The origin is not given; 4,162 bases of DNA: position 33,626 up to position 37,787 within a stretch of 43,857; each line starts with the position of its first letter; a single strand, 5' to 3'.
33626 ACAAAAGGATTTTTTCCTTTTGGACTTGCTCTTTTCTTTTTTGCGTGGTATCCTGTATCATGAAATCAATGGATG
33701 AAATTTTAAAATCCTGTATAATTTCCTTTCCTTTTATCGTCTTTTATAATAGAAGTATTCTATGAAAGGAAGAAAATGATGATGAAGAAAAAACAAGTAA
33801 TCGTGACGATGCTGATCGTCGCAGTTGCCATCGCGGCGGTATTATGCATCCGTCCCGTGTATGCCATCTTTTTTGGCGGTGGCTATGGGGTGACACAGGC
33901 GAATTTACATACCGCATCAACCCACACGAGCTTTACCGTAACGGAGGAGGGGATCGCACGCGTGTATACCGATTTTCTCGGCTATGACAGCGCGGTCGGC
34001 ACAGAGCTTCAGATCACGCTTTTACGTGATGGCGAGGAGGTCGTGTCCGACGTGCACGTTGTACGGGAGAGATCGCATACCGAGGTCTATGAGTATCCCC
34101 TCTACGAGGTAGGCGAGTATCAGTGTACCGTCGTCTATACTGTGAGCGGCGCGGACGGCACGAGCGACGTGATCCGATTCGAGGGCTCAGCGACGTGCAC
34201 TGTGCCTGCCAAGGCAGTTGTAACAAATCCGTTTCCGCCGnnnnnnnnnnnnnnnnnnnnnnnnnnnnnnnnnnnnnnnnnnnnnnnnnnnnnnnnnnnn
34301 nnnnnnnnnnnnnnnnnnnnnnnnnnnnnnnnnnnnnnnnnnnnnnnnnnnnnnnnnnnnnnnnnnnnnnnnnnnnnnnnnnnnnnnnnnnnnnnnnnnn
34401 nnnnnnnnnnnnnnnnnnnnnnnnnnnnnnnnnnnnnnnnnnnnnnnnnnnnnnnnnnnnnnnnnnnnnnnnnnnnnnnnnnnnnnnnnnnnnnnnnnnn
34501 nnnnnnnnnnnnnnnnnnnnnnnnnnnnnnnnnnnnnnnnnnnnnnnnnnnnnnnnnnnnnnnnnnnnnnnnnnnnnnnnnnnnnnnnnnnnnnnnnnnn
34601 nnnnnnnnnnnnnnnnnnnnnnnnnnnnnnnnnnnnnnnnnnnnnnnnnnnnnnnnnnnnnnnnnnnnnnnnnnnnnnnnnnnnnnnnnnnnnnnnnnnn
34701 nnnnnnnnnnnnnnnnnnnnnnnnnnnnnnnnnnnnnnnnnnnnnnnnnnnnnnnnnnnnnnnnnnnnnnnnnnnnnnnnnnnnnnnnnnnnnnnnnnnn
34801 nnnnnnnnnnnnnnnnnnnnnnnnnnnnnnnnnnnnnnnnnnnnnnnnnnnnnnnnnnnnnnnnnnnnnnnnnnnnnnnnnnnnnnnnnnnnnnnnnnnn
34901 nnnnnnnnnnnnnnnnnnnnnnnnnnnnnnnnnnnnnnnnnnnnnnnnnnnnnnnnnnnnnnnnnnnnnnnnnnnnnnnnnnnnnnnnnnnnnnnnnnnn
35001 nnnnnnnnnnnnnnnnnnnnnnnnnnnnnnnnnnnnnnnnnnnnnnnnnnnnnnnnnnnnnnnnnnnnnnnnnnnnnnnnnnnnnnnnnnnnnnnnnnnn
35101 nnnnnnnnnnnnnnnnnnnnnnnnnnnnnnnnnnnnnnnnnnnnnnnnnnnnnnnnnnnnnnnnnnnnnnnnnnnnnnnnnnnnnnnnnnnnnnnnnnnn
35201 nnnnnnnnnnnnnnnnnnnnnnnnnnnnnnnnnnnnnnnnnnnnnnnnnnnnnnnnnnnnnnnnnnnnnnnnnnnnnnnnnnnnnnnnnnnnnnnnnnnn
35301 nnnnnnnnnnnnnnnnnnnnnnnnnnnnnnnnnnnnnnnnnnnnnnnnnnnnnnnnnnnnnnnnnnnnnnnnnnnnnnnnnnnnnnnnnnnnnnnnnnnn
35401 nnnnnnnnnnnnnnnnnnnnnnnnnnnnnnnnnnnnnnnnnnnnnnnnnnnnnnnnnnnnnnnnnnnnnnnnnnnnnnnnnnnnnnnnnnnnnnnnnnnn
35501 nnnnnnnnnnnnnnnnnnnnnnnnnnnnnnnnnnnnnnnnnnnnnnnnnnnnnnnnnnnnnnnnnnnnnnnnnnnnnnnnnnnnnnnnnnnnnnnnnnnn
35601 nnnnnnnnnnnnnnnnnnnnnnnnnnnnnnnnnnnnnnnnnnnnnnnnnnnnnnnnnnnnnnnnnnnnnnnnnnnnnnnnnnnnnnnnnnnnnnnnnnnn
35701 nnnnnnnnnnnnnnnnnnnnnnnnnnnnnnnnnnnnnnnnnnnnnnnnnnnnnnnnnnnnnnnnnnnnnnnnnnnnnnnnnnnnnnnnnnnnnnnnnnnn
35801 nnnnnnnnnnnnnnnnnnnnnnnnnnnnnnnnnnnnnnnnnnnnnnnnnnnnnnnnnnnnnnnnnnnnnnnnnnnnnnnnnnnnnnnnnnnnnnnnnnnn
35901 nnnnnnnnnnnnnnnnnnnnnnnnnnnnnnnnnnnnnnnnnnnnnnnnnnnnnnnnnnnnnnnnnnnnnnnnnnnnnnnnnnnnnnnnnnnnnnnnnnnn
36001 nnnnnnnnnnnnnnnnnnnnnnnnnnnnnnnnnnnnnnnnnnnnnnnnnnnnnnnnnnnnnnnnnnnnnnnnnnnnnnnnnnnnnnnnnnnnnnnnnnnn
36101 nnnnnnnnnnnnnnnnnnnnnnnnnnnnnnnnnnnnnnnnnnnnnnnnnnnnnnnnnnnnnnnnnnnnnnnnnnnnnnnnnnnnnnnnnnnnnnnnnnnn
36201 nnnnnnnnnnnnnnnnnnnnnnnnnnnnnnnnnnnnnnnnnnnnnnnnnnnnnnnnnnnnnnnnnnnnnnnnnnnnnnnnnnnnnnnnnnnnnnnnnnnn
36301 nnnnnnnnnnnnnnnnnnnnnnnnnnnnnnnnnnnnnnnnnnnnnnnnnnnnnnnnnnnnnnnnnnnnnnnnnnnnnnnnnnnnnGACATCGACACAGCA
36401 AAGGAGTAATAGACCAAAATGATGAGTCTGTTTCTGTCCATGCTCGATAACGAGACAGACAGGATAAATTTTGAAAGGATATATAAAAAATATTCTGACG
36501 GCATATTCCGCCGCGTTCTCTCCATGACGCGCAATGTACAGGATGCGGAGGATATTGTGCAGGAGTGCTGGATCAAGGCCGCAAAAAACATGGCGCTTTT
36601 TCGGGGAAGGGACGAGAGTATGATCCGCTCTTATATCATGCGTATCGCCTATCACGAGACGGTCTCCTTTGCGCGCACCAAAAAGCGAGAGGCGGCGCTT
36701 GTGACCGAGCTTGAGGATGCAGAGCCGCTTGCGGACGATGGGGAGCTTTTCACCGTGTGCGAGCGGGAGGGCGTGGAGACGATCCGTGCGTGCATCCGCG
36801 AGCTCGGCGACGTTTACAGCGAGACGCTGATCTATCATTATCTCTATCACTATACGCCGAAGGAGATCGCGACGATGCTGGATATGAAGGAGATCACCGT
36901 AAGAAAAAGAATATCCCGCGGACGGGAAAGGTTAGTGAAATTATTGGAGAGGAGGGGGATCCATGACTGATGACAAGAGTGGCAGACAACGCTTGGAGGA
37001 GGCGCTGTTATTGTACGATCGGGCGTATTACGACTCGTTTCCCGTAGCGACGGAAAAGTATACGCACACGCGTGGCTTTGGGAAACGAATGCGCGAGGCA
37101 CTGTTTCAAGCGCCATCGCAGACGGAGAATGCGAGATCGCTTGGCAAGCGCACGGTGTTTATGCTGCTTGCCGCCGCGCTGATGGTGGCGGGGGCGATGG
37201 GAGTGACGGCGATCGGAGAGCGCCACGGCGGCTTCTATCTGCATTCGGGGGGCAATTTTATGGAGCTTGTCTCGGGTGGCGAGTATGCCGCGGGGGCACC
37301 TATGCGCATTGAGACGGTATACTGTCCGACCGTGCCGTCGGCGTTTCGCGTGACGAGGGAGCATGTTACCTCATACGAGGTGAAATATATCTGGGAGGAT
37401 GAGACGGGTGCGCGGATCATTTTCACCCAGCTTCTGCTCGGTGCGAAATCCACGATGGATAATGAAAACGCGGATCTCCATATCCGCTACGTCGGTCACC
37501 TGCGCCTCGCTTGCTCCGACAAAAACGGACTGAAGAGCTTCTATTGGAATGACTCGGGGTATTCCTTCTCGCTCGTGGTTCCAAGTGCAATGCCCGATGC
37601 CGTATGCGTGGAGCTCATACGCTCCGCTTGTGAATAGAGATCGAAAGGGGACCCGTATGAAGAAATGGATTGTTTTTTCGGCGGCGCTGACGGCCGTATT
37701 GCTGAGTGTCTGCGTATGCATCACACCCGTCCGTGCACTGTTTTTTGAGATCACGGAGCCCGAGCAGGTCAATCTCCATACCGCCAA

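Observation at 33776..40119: Two membrane-anchored YD-repeat proteins bracketing a sigma/anti-sigma pair, without RHS toxin hallmarks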

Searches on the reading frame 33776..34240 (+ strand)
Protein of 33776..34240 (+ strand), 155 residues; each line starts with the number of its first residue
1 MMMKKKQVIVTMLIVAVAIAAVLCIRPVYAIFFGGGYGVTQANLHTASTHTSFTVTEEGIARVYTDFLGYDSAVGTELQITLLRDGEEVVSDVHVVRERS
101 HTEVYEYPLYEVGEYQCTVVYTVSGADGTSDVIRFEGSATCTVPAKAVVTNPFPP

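Call 48: find_homologous_proteins(query=window:33776-34240:+, max_evalue=0.001)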
Query window:33776-34240:+: 44 candidates shared short words with the query, none scored E <= 0.001.

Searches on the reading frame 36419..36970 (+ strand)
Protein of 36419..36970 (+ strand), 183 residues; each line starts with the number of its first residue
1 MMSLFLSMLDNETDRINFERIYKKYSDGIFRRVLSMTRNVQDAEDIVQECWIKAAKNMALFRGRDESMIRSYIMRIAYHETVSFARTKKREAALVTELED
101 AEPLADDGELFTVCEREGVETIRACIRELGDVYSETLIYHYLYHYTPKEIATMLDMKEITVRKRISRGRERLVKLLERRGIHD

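Call 3: search_protein_families(library=pfam, proteins=[window:36419-36970:+], max_evalue=1)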
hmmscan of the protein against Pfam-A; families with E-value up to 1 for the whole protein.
window:36419-36970:+ (183 aa): 9 families
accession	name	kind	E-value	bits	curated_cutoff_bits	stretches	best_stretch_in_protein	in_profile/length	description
PF08281.18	Sigma70_r4_2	-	3.8e-12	46.1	25.7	1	122-172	4-54/54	Sigma-70, region 4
PF04542.20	Sigma70_r2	-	1.5e-11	44.4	24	1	21-90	1-70/71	Sigma-70 region 2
PF04545.22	Sigma70_r4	-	5.6e-05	23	24.1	1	136-172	12-48/50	Sigma-70, region 4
PF06056.18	Terminase_5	-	0.00021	21.6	20.3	1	141-171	10-40/58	Putative ATPase subunit of terminase (gpP-like)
PF06530.18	Phage_antitermQ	-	0.0049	17.2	26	1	121-176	52-110/118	Phage antitermination protein Q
PF18101.7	Pan3_PK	-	0.021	15.2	25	1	77-159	13-94/138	Pan3 Pseudokinase domain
PF13384.12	HTH_23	-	0.048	13.9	24.6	1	145-167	18-40/50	Homeodomain-like domain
PF04954.18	SIP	-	0.12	13.3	26.3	1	82-129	53-102/119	Siderophore-interacting protein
PF23737.1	HTH_71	-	0.18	12.2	27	1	133-171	10-45/50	HTH 3-helical bundle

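Call 4: search_protein_families(library=ncbifam, proteins=[window:36419-36970:+], max_evalue=1)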
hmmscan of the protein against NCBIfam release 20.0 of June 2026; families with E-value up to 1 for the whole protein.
window:36419-36970:+ (183 aa): 87 families (the best 25 are shown)
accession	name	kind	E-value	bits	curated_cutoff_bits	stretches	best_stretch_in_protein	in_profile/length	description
NF007226.0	PRK09644.1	equivalog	1.2e-23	84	199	1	17-180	2-162/166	RNA polymerase sigma factor SigM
TIGR02950.1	SigM_subfam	subfamily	2.3e-20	73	147.95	1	18-176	2-158/159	RNA polymerase sigma factor, SigM family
NF007223.0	PRK09641.1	equivalog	1.2e-19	70.8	209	1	13-177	15-185/187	RNA polymerase sigma factor SigW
NF006930.0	PRK09415.1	subfamily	2.6e-19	69.7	198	1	8-178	8-177/179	RNA polymerase factor sigma C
TIGR02937.1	sigma70-ECF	superfamily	2.7e-19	69.4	42.9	1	18-175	3-164/165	sigma-70 family RNA polymerase sigma factor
NF007216.0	PRK09638.1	equivalog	4.2e-19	69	194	1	14-180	16-178/180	RNA polymerase sigma factor SigY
NF007215.0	PRK09637.1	equivalog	1.3e-18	67.6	212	1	17-177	2-155/181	RNA polymerase sigma factor SigZ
NF008888.0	PRK11922.1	equivalog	6.6e-18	65.2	204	1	11-178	25-198/231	RNA polymerase sigma factor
TIGR02983.1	SigE-fam_strep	subfamily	6.7e-18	65.1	141.55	1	16-178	6-160/162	SigE family RNA polymerase sigma factor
NF009194.0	PRK12542.1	equivalog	7.9e-18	65.3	211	1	13-176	6-170/185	RNA polymerase sigma factor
NF058625.1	sigma_PG0214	equivalog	9.3e-18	64.5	130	1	16-178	4-163/170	GFO_1088 family ECF-type sigma factor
NF009168.0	PRK12515.1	subfamily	1.3e-17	63.9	236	1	12-182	18-185/189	RNA polymerase sigma factor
TIGR02985.1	Sig70_bacteroi1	subfamily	8.4e-17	61.9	126.4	1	17-173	2-159/162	RNA polymerase sigma-70 factor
TIGR02989.1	Sig-70_gvs1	subfamily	9.5e-16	58.1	124.55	1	18-173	3-155/158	RNA polymerase sigma-70 factor, Rhodopirellula/Verrucomicrobium family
NF009174.0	PRK12522.1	equivalog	9.9e-16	58.2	217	1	18-177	5-168/175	RNA polymerase sigma factor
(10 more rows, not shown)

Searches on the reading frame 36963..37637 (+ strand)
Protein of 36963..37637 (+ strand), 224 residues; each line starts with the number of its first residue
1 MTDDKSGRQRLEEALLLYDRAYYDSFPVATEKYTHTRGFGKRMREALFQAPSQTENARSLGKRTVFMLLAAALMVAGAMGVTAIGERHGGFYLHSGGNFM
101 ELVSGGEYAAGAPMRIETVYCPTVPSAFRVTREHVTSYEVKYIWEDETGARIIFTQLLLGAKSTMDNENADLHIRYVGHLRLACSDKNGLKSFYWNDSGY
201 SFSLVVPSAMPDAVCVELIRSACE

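Call 3: search_protein_families(library=pfam, proteins=[window:36963-37637:+], max_evalue=1)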
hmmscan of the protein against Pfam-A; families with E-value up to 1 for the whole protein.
window:36963-37637:+ (224 aa): 1 family
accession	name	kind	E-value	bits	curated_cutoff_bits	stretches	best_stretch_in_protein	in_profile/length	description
PF14285.11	DUF4367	-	0.0023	18.8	22.1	1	124-204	7-94/110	Domain of unknown function (DUF4367)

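Call 4: search_protein_families(library=ncbifam, proteins=[window:36963-37637:+], max_evalue=1)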
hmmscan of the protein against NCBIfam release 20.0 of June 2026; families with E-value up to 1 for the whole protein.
window:36963-37637:+ (224 aa): 1 family
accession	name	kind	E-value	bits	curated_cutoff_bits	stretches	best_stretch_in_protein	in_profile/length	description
NF032893.0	tail-700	domain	0.044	12.2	100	1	43-82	384-424/681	PLxRFG domain-containing protein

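Call 55: search_protein_families(library=pfam, alignment_id=A6, max_evalue=0.01)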
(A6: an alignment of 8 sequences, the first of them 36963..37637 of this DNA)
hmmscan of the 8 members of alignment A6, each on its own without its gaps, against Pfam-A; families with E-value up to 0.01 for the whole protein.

A. member 1, window:36963-37637:+ (224 aa): 1 family
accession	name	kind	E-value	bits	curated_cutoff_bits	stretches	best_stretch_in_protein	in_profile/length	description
PF14285.11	DUF4367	-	0.0023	18.8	22.1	1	124-204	7-94/110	Domain of unknown function (DUF4367)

B. families by the number of members that match (of 8 scanned): 1 family
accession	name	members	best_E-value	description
PF14285.11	DUF4367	7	1e-10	Domain of unknown function (DUF4367)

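Call 56: search_solved_structures(query=A6, max_evalue=1, show_alignments=1)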
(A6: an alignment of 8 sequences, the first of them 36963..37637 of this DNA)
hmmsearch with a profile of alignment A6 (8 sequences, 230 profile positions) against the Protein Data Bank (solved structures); distinct sequences matched with E-value up to 1: 4.
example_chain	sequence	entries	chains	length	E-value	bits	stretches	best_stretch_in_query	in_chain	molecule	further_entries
7vf3_B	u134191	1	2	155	0.36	13.5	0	96-120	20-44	Uteroglobin,PB1m7 peptide,Uteroglobin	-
7vg7_B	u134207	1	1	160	0.4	13.4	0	95-120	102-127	Uteroglobin,PB1m6A9 peptide,Uteroglobin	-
6syq_A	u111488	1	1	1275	0.99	12.1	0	133-184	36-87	Alternansucrase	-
6szi_A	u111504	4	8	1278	0.99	12.1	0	133-184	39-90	Alternansucrase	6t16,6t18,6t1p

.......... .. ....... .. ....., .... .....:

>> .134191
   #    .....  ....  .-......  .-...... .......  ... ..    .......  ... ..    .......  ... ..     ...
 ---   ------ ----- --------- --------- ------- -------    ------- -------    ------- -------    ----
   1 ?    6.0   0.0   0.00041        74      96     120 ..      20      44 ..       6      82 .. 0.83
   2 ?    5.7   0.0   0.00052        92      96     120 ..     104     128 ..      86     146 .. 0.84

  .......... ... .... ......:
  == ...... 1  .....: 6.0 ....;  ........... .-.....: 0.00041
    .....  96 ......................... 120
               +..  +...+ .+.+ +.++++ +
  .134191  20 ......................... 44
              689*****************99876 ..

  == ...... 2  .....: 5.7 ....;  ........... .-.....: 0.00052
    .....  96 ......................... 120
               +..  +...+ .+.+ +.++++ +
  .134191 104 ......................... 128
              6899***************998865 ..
